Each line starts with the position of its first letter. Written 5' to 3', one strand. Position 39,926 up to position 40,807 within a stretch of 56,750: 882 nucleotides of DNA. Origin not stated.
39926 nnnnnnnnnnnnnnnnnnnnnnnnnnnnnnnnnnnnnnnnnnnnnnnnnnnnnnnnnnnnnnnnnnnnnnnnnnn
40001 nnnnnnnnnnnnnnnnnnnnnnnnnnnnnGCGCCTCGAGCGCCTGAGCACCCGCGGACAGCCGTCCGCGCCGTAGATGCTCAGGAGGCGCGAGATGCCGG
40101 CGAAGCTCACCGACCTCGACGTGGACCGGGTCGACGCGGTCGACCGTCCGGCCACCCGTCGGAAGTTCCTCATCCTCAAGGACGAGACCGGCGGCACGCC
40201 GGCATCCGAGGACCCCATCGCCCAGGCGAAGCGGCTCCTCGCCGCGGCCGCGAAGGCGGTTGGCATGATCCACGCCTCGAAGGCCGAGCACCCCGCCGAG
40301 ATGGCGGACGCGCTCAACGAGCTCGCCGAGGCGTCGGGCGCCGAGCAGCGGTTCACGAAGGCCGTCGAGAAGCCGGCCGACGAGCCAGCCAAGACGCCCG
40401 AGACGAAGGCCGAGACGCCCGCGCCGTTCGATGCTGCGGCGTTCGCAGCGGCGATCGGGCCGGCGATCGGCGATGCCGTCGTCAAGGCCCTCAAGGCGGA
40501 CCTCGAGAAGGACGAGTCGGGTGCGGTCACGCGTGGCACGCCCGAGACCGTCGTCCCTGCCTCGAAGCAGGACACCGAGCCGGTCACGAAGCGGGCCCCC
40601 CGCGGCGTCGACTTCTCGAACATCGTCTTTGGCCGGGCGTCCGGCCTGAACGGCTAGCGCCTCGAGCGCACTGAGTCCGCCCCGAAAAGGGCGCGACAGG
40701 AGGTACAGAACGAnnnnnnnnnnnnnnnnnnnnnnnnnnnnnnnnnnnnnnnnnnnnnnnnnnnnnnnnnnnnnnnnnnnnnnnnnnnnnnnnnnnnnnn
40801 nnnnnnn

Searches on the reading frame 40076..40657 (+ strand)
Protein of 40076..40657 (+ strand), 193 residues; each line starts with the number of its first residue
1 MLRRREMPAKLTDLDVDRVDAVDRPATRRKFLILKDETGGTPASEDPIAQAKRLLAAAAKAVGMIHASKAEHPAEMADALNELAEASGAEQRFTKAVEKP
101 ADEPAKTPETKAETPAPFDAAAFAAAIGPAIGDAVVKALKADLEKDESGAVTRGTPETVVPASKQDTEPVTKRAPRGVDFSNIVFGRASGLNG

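Call 7: search_protein_families(library=pfam, proteins=[window:40076-40657:+], max_evalue=0.01)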
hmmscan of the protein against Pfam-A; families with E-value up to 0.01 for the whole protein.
window:40076-40657:+ (193 aa): 0 families

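Call 8: search_protein_families(library=phrogs, proteins=[window:40076-40657:+], max_evalue=0.001)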
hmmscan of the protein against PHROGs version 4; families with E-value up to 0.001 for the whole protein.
window:40076-40657:+ (193 aa): 1 family
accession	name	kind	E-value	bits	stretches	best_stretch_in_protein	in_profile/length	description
phrog_17741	-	unknown function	1.7e-05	25.3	1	9-70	3-64/397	-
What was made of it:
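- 40076..40657 (+): Putative scaffolding protein (193 aa) downstream. No family assignment (calls 7, 8).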
